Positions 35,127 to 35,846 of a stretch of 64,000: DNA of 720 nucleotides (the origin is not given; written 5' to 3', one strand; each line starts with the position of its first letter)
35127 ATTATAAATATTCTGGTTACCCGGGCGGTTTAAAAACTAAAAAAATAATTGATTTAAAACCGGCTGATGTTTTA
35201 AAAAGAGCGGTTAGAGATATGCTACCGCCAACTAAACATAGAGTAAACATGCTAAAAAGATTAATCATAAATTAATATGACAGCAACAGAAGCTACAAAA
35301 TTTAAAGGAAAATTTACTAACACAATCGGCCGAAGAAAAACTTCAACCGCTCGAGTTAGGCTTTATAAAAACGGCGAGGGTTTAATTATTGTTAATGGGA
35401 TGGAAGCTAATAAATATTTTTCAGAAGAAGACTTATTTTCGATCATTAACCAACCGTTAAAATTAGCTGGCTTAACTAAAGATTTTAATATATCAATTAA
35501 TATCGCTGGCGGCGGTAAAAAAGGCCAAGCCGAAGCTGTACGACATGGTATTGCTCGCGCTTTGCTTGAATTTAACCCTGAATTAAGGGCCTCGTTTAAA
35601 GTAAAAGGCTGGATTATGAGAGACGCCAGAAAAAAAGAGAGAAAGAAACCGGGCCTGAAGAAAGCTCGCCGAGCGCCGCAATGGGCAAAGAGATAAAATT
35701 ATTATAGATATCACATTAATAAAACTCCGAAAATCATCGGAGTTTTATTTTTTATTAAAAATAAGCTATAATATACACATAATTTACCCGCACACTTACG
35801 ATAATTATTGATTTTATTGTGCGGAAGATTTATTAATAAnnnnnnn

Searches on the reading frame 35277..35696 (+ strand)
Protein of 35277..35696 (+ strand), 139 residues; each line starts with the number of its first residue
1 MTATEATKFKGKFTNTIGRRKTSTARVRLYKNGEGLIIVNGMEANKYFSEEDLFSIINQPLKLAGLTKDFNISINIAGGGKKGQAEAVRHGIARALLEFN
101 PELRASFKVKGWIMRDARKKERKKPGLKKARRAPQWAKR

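Call 62: search_protein_families(library=pfam, proteins=[window:35277-35696:+], max_evalue=0.001)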
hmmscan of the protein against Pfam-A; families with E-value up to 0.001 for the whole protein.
window:35277-35696:+ (139 aa): 1 family
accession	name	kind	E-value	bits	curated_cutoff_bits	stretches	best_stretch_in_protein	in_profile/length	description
PF00380.25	Ribosomal_S9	-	5.2e-43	146.8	22.5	1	18-139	1-121/121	Ribosomal protein S9/S16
